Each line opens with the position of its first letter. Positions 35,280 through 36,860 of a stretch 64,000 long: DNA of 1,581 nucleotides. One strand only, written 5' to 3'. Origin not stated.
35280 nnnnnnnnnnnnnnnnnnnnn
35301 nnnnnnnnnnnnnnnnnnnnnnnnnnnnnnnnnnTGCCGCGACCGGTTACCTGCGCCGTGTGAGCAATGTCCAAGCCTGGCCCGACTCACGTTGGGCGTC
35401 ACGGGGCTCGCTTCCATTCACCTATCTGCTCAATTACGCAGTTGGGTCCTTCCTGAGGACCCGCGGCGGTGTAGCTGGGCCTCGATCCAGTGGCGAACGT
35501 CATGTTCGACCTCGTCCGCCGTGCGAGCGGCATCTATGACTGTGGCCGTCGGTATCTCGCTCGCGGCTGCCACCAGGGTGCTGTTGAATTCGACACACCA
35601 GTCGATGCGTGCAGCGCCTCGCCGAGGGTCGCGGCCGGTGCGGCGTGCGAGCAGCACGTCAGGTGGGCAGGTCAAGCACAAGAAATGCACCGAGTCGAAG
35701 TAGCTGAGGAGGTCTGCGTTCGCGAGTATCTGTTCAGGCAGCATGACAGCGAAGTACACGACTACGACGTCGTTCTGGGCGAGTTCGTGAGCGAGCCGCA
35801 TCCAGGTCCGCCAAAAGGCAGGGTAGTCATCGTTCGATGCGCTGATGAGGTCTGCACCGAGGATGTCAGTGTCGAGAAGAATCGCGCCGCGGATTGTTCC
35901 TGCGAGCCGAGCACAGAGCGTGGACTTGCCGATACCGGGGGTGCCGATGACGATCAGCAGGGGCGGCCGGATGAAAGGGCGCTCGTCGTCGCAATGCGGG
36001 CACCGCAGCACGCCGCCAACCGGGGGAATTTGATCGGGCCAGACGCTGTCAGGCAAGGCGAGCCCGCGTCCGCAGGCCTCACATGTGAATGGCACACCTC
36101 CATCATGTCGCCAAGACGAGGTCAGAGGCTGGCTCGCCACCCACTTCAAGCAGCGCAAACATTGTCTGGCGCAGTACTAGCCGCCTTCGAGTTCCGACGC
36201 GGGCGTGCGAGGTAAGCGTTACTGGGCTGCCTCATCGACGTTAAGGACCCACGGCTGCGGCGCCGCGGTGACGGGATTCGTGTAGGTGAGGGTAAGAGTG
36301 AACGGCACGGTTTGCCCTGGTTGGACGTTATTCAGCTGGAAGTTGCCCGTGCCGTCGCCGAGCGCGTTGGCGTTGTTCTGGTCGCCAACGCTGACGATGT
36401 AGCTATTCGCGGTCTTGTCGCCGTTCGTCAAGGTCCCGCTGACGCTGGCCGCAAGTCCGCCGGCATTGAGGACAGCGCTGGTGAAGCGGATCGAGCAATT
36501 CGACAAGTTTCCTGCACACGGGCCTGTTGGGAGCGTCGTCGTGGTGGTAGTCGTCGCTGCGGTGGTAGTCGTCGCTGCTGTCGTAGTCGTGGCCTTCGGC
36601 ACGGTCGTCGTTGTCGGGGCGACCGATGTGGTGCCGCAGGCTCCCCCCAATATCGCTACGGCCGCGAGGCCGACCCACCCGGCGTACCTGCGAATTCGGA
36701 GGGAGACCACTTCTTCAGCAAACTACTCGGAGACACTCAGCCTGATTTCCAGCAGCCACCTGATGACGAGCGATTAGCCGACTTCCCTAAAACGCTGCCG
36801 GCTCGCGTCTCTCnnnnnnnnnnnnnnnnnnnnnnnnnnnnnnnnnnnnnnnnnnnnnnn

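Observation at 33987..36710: Uncharacterised four-gene islet cargo: candidate novel defence-type module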

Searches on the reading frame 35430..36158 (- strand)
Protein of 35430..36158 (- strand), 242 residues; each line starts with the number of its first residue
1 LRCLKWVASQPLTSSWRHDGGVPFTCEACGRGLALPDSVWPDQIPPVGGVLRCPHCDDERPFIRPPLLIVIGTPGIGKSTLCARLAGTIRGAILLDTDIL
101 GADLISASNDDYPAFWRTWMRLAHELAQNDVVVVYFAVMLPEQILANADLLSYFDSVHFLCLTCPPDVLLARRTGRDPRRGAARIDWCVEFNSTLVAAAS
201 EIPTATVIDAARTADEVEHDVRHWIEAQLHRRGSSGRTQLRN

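Call 5: search_protein_families(library=pfam, proteins=[window:35430-36158:-], max_evalue=1)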
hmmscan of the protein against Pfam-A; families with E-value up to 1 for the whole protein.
window:35430-36158:- (242 aa): 23 families
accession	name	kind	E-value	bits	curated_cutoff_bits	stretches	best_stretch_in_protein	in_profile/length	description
PF13671.12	AAA_33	-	1.6e-06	28.9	27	1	67-176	1-118/143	AAA domain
PF13238.12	AAA_18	-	1.3e-05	26.1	29.4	1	69-177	2-112/128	AAA domain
PF13191.12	AAA_16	-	2.4e-05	25.3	32.6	1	64-220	23-150/167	AAA ATPase domain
PF13207.12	AAA_17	-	3e-05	24.8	27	2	122-181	65-126/136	AAA domain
PF13479.12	AAA_24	-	7.9e-05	23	27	1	68-129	5-61/195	AAA domain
PF13401.12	AAA_22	-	0.0014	19.4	27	1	67-90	7-30/130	AAA domain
PF13717.11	Zn_ribbon_4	-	0.0033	17.7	30.3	1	25-57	4-32/36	zinc-ribbon domain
PF24883.2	NPHP3_N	-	0.025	15.2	24.8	1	65-87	22-44/164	Nephrocystin 3, N-terminal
PF20720.3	nSTAND3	-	0.025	14.7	27.2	1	67-86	19-38/155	Novel STAND NTPase 3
PF13521.12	AAA_28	-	0.05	14.3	27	1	69-87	3-21/164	AAA domain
PF01926.29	MMR_HSR1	-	0.072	13.7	21.9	1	69-90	3-23/113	50S ribosome-binding GTPase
PF00005.33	ABC_tran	-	0.078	14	25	1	68-96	14-45/137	ABC transporter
PF20120.5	DUF6510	-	0.081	13.3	26.4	1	24-58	27-59/86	Family of unknown function (DUF6510)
PF08433.16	KTI12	-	0.089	12.7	22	1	66-112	2-47/271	Chromatin associated protein KTI12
PF05729.18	NACHT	-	0.09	13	26.7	1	68-88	3-23/167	NACHT domain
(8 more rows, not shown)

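Call 6: search_protein_families(library=padloc, proteins=[window:35430-36158:-], max_evalue=1)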
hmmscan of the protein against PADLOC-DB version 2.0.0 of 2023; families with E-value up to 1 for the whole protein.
window:35430-36158:- (242 aa): 1 family
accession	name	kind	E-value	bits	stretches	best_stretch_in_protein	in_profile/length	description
PDLC04140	mad8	-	0.0023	15.5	1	65-90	27-52/314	mads_8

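Call 7: search_protein_families(library=ncbifam, proteins=[window:35430-36158:-], max_evalue=1)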
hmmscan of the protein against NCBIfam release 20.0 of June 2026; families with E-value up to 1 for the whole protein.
window:35430-36158:- (242 aa): 19 families
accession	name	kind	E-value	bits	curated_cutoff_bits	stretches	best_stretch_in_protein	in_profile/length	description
NF002981.0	PRK03695.1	equivalog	0.0041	16.5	281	1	68-138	29-96/253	vitamin B12 ABC transporter ATP-binding protein BtuD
NF038208.1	garosamine_AAA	equivalog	0.008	15.9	170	1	69-101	3-36/167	Gar/GrdA family gentamicin resistance ATP-binding protein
TIGR04352.1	HprK_rel_A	equivalog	0.012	14.7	200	1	68-92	111-133/280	HprK-related kinase A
NF040667.1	hom_kin_desulfo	exception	0.033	14.1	197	1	68-100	3-34/163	homoserine kinase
NF006743.0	PRK09270.1-2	equivalog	0.036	13.1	227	1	67-90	30-53/217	nucleoside/nucleotide kinase family protein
TIGR03574.1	selen_PSTK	equivalog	0.037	13.5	290.5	1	67-108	1-41/249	L-seryl-tRNA(Sec) kinase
NF002828.0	PRK03003.1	equivalog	0.039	12.6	631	1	65-105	40-79/477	ribosome biogenesis GTPase Der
NF058535.1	antiphage_EruA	equivalog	0.064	11.3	1000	1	60-88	19-47/1318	NACHT domain-containing antiphage protein EruA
TIGR01351.1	adk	subfamily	0.067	12.8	168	1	68-90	2-24/212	adenylate kinase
TIGR01360.1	aden_kin_iso1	equivalog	0.1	12.2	284.1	1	66-109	4-47/188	adenylate kinase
NF008995.0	PRK12338.1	equivalog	0.11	11.8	434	1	66-105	4-44/319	hypothetical protein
NF007813.0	PRK10522.1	equivalog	0.14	10.7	604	1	67-103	351-390/547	multidrug ABC transporter permease/ATP-binding protein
TIGR02098.1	MJ0042_CXXC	domain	0.15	11.8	20.9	1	42-57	17-32/38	MJ0042-type zinc finger domain-containing protein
TIGR03594.1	GTPase_EngA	equivalog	0.16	10.9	306.7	1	68-98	3-32/432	ribosome biogenesis GTPase Der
NF040873.1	AztA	equivalog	0.17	11.5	220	1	67-90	20-43/191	zinc ABC transporter ATP-binding protein AztA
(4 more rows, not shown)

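Call 8: search_protein_families(library=phrogs, proteins=[window:35430-36158:-], max_evalue=1)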
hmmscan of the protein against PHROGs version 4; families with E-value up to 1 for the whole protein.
window:35430-36158:- (242 aa): 11 families
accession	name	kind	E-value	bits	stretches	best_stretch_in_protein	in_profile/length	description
phrog_124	-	DNA, RNA and nucleotide metabolism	0.0007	20.1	1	65-110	43-83/382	Sak4-like ssDNA annealing protein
phrog_2071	-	other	0.0012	19.6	1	67-99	18-48/282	ATPase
phrog_296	-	integration and excision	0.011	15.4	1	65-96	318-348/626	DNA transposition protein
phrog_10255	-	other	0.1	13.3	1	70-100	6-36/230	kinase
phrog_761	-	other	0.12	13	1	65-176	19-155/362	thymidylate kinase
phrog_800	-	head and packaging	0.15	11.6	1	64-95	31-62/511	terminase small subunit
phrog_6931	-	unknown function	0.17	12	1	65-118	185-235/343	-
phrog_36265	-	unknown function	0.18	13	1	132-171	10-49/88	-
phrog_13992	-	unknown function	0.29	12.1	1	75-158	38-114/153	-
phrog_3277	-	DNA, RNA and nucleotide metabolism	0.38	11.6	1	68-88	13-33/168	DnaC-like helicase loader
phrog_5602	-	unknown function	0.6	10.8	0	22-59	17-51/60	-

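Call 26: find_homologous_proteins(query=window:35430-36158:-, max_evalue=0.001)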
Query window:35430-36158:- (242 aa): 238 proteins with E <= 0.001 among 1938 candidates; the best 120 are listed.
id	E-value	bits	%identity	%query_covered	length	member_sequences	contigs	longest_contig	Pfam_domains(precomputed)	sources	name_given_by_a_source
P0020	1.3e-137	475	100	86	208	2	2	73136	PF13671.13,PF13207.13,PF13238.13,PF13191.13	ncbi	-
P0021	1.5e-127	442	82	96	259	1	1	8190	PF13671.13,PF13238.13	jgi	jgi:hypothetical protein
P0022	1.8e-101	357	73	90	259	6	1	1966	PF13671.13,PF13238.13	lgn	-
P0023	1.3e-100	354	74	90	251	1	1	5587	PF13671.13,PF13238.13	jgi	jgi:broad-specificity NMP kinase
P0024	3.5e-96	339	71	91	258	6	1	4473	PF13671.13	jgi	jgi:broad-specificity NMP kinase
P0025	1.0e-95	338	72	89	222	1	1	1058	PF13671.13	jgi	jgi:hypothetical protein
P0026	1.1e-95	338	69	93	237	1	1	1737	PF13671.13,PF13238.13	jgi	jgi:hypothetical protein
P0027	4.6e-95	336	68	94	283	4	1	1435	PF13671.13,PF13238.13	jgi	jgi:broad-specificity NMP kinase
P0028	7.4e-95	335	71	89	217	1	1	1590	PF13671.13,PF13238.13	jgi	jgi:broad-specificity NMP kinase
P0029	6.1e-94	332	72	88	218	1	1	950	PF13671.13,PF13238.13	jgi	jgi:broad-specificity NMP kinase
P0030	3.4e-93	330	69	89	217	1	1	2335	PF13671.13,PF13238.13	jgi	jgi:broad-specificity NMP kinase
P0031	3.4e-93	330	71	89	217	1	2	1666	PF13671.13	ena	-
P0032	4.1e-93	329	71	88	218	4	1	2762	PF13671.13,PF13238.13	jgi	jgi:hypothetical protein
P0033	5.6e-93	329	69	89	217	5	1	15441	PF13671.13,PF13238.13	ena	-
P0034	6.9e-93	329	70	90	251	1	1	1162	PF13671.13,PF13207.13,PF13238.13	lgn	-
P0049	1.3e-87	311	66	89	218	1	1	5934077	PF13671.13,PF13238.13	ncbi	-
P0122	1.5e-76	275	70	74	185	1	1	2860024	PF13671.13,PF13238.13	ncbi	-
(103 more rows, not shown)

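Call 44: find_related_loci(query=window:35430-36158:-, collection=metagenome_contigs, flank=6000)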
Query window:35430-36158:- (242 aa) in metagenome_contigs; peptide patterns used: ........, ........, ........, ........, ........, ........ (x = any residue, [..] = any of these).
76 stretches matched a pattern; 1 encode a relative of the query (tblastn E <= 1e-3); 1 distinct loci.
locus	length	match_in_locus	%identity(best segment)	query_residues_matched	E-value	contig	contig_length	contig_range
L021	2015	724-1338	65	22-231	6e-91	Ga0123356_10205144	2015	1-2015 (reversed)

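Call 49: find_encoding_contigs(protein=P0021, flank=6000, max_places=2)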
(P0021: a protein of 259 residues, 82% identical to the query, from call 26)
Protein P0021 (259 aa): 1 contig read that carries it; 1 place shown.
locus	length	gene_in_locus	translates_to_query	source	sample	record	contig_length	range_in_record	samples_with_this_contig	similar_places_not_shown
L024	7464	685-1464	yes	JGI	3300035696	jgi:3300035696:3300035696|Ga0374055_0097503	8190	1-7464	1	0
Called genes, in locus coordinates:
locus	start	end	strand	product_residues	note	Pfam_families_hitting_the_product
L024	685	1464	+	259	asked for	PF13238:AAA_18 (faint), PF13671:AAA_33 (weak)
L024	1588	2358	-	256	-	-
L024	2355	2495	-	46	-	-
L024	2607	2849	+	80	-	-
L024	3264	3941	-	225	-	PF01177:Asp_Glu_race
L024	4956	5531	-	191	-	-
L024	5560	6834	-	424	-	PF01381:HTH_3, PF13443:HTH_26 (weak), PF13560:HTH_31, PF06114:Peptidase_M78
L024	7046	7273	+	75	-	PF07592:DDE_Tnp_ISAZ013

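Call 50: find_encoding_contigs(protein=P0049, flank=6000, max_places=2)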
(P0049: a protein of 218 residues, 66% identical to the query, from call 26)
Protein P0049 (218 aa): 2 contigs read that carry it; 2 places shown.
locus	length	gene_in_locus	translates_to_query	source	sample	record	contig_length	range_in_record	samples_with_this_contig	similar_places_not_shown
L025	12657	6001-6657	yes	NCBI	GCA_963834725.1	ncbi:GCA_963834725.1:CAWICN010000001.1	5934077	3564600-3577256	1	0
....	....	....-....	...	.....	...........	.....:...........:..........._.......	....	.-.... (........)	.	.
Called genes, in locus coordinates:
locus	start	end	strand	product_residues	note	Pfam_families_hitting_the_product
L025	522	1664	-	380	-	PF13384:HTH_23 (faint), PF13518:HTH_28 (weak), PF13551:HTH_29, PF13565:HTH_32, PF13358:DDE_3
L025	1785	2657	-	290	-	-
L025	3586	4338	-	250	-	-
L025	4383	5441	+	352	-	PF14659:Phage_int_SAM_3 (weak), PF22022:Phage_int_M, PF00589:Phage_integrase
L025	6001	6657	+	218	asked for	PF13671:AAA_33 (weak), PF13238:AAA_18 (weak)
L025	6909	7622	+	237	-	PF13489:Methyltransf_23, PF13847:Methyltransf_31 (weak), PF08241:Methyltransf_11, PF08242:Methyltransf_12, PF13649:Methyltransf_25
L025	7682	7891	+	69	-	-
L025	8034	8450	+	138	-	-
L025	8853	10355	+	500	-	PF22483:Mu-transpos_C_2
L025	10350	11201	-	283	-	-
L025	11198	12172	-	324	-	PF00239:Resolvase, PF07508:Recombinase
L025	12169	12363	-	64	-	-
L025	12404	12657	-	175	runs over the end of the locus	PF13384:HTH_23, PF13518:HTH_28, PF13551:HTH_29, PF13565:HTH_32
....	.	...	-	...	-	?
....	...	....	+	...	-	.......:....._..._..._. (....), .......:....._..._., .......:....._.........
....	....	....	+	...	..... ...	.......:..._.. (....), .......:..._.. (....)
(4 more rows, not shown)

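Call 51: find_encoding_contigs(protein=P0122, flank=6000, max_places=2)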
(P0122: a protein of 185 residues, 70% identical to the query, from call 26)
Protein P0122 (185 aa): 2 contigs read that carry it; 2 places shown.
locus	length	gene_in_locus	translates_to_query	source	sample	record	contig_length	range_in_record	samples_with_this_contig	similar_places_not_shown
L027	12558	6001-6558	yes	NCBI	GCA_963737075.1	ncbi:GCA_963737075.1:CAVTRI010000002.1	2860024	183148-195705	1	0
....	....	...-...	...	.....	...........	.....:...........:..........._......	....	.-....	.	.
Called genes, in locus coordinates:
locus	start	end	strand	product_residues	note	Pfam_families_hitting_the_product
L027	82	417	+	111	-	-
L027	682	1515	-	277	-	PF00378:ECH_1, PF16113:ECH_2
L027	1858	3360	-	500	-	PF05598:DUF772, PF01609:DDE_Tnp_1, PF13751:DDE_Tnp_1_6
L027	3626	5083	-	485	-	PF02771:Acyl-CoA_dh_N, PF02770:Acyl-CoA_dh_M, PF00441:Acyl-CoA_dh_1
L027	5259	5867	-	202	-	-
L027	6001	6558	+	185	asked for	PF13671:AAA_33 (faint), PF13238:AAA_18 (weak)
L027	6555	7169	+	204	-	PF02577:BFN_dom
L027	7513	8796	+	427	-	PF00872:Transposase_mut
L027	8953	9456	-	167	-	PF08031:BBE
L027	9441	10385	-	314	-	PF01565:FAD_binding_4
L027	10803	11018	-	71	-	-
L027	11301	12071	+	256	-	-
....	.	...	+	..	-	?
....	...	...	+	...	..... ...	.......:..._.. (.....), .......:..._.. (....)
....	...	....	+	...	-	?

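Call 70: search_solved_structures(query=A5, max_evalue=1, show_alignments=1)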
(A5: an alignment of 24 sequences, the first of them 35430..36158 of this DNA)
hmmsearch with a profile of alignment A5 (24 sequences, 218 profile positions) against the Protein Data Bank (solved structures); distinct sequences matched with E-value up to 1: 27.
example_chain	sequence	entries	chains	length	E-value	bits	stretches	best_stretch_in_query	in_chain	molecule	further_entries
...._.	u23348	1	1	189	4.6e-09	39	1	40-171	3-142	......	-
3adb_A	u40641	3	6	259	0.00035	23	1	39-169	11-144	L-seryl-tRNA(Sec) kinase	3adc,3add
3a4l_A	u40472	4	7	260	0.00061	22.2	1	41-169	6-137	L-seryl-tRNA(Sec) kinase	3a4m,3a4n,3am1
7e9v_A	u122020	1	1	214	0.002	20.5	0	125-200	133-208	UMP-CMP kinase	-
1tev_A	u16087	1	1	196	0.0029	20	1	125-200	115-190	UMP-CMP kinase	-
1qf9_A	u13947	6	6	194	0.0041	19.5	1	125-201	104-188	PROTEIN (URIDYLMONOPHOSPHATE/CYTIDYLMONOPHOSPHATE KINASE) | URIDYLMONOPHOSPHATE/CYTIDYLMONOPHOSPHATE KINASE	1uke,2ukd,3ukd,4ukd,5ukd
9o57_A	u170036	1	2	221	0.012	18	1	126-204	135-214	Thymidylate kinase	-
7a1g_x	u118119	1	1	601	0.054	15.8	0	32-63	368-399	Translation initiation factor RLI1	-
6zce_k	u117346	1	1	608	0.056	15.8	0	32-63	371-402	Translation initiation factor RLI1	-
3j16_B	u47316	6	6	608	0.056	15.8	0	32-63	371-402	Rli1p | TRANSLATION INITIATION FACTOR RLI1 | RLI1 isoform 1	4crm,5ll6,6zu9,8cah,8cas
3eph_A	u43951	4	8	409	0.089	15.1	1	41-68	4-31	tRNA isopentenyltransferase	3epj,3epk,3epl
5l3r_A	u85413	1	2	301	0.094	15.1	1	35-64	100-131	Signal recognition particle 54 kDa protein, chloroplastic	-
3fgn_A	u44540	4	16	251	0.13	14.6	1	40-66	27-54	Dethiobiotin synthetase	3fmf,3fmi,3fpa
1knq_A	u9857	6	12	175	0.15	14.4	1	41-192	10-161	Gluconate kinase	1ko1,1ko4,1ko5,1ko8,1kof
6cve_A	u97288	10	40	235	0.16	14.3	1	40-66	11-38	ATP-dependent dethiobiotin synthetase BioD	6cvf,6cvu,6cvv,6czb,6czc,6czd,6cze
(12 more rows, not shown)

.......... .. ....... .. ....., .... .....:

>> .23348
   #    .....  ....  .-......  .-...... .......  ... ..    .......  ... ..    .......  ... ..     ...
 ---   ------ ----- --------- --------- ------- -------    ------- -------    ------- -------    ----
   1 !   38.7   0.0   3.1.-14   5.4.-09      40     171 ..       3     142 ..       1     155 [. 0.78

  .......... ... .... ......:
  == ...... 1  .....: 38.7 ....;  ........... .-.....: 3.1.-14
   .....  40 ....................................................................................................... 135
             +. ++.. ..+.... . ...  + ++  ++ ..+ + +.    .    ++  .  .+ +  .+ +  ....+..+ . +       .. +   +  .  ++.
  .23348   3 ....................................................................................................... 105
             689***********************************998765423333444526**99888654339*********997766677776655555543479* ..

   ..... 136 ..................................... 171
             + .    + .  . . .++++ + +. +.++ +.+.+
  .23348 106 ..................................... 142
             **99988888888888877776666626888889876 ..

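Call 74: search_dna_similar(query=window:35430-36158:-, collection=plasmids, mode=protein, max_evalue=0.001, max_rows=15)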
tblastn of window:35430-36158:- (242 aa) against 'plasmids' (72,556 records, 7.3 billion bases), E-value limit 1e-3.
Records with a match: 3; places in all: 3; records where one place covers at least 80% of the query: 0.
Best place of each record, by identity: <60% 3.
By first word of the organism name: Natronorubrum 1; Haladaptatus 1; Paenibacillus 1.
By predicted mobility (MOB-suite, as given by PLSDB): non-mobilizable 3.
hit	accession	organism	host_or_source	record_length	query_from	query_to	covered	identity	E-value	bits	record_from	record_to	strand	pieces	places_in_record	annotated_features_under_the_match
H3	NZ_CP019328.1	Natronorubrum daqingense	-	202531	50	232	76%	32.3%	1e-14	80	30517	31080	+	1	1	hypothetical protein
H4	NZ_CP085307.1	Haladaptatus pallidirubidus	cell culture,saline soil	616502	67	229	67%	26.9%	4e-4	49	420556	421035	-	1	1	none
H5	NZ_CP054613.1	Paenibacillus cellulosilyticus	cell culture,soil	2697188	66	176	46%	29.6%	1e-4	50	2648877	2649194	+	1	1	none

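Call 88: find_related_loci(query=A5, collection=viral_contigs, flank=6000)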
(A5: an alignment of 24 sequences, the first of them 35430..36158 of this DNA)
Query A5 (242 aa) in viral_contigs; peptide patterns used: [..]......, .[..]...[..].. (x = any residue, [..] = any of these).
193 stretches matched a pattern; 3 encode a relative of the query (tblastn E <= 1e-3); 3 distinct loci.
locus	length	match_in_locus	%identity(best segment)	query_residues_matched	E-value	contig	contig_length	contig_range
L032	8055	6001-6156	35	67-126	1e-6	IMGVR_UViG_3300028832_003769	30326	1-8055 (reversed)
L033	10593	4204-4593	23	64-182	5e-6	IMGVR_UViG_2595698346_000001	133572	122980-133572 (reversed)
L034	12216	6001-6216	35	60-131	1e-5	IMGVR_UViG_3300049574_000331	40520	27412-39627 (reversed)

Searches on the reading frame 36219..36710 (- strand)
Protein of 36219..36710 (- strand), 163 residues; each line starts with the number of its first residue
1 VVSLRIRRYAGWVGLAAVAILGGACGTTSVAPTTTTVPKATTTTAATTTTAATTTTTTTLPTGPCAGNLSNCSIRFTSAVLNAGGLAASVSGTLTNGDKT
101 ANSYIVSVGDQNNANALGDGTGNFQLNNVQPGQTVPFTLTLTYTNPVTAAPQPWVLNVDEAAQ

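Call 5: search_protein_families(library=pfam, proteins=[window:36219-36710:-], max_evalue=1)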
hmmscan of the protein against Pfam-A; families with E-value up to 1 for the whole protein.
window:36219-36710:- (163 aa): 4 families
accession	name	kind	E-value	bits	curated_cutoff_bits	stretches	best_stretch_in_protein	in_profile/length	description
PF25706.1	HCMV_UL116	-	0.015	15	30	1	5-108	3-104/336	Human cytomegalovirus UL116 protein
PF21827.1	New_glue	-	0.046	13.9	31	1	25-59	26-61/94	New glue protein family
PF17818.6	KCT2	-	0.33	11.5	26.2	1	29-106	2-78/187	Keratinocyte-associated gene product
PF06933.16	SSP160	-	1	8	25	0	27-77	672-722/758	Special lobe-specific silk protein SSP160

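Call 6: search_protein_families(library=padloc, proteins=[window:36219-36710:-], max_evalue=1)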
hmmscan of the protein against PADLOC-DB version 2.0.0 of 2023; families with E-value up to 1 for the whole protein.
window:36219-36710:- (163 aa): 0 families

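Call 7: search_protein_families(library=ncbifam, proteins=[window:36219-36710:-], max_evalue=1)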
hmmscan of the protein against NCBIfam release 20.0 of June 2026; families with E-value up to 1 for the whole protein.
window:36219-36710:- (163 aa): 4 families
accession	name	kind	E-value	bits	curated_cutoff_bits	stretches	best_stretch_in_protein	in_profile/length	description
NF038353.1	FxLYD_dom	domain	0.0049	16.7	23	1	88-150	4-65/71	FxLYD domain-containing protein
TIGR03931.1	T7SS_Rv3446c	hypoth_equivalog_domain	0.028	14.7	47.6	1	13-90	4-71/194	type VII secretion-associated protein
NF041011.1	dihydoor_dh_Arch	equivalog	0.097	11.7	330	1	37-113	22-97/289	dihydroorotate dehydrogenase PyrD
NF049864.1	lipo_LppU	equivalog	0.18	11.7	135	1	15-112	12-107/199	LppU family putative lipoprotein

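Call 8: search_protein_families(library=phrogs, proteins=[window:36219-36710:-], max_evalue=1)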
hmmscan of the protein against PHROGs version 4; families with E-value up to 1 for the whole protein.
window:36219-36710:- (163 aa): 1 family
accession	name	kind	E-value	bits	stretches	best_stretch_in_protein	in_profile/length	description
phrog_12981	-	unknown function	0.069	14.2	1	14-93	10-88/155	-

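Call 91: search_dna_similar(query=window:36219-36710:-, collection=plasmids, mode=protein, max_evalue=0.01, max_rows=10)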
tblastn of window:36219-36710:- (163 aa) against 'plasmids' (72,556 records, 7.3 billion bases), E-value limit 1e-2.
No match.

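Call 92: search_solved_structures(query=window:36219-36710:-, max_evalue=1)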
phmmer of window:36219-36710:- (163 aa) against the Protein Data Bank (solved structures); distinct sequences matched with E-value up to 1: 3.
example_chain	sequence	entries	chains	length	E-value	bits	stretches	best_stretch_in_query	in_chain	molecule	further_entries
7www_A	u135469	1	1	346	0.12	15.6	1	20-91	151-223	Glyceraldehyde-3-phosphate dehydrogenase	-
7ch8_A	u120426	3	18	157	0.12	15.5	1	56-131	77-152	MlaD domain-containing protein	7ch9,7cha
5j9g_A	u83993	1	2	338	0.43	13.8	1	20-91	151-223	Glyceraldehyde-3-p dehydrogenase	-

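Call 93: list_cluster_members(proteins=[window:36219-36710:-, P0020, P0019, P0001])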
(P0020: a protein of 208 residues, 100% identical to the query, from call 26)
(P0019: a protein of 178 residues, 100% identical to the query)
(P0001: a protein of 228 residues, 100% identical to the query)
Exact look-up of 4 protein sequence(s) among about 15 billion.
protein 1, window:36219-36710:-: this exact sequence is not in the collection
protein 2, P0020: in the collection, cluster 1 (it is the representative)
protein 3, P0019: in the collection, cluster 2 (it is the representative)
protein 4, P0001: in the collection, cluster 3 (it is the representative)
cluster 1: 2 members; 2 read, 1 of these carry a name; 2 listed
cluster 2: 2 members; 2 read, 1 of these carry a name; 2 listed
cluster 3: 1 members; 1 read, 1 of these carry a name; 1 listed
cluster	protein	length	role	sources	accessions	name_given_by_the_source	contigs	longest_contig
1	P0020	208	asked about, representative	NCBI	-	-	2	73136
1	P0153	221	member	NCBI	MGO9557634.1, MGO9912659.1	MAG: hypothetical protein ACLPQS_16060 [Acidimicrobiales bacterium]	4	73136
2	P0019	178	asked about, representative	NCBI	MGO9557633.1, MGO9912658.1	MAG: hypothetical protein ACLPQS_16055 [Acidimicrobiales bacterium]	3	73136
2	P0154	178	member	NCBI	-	-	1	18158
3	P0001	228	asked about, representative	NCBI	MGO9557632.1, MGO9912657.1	MAG: hypothetical protein ACLPQS_16050 [Acidimicrobiales bacterium]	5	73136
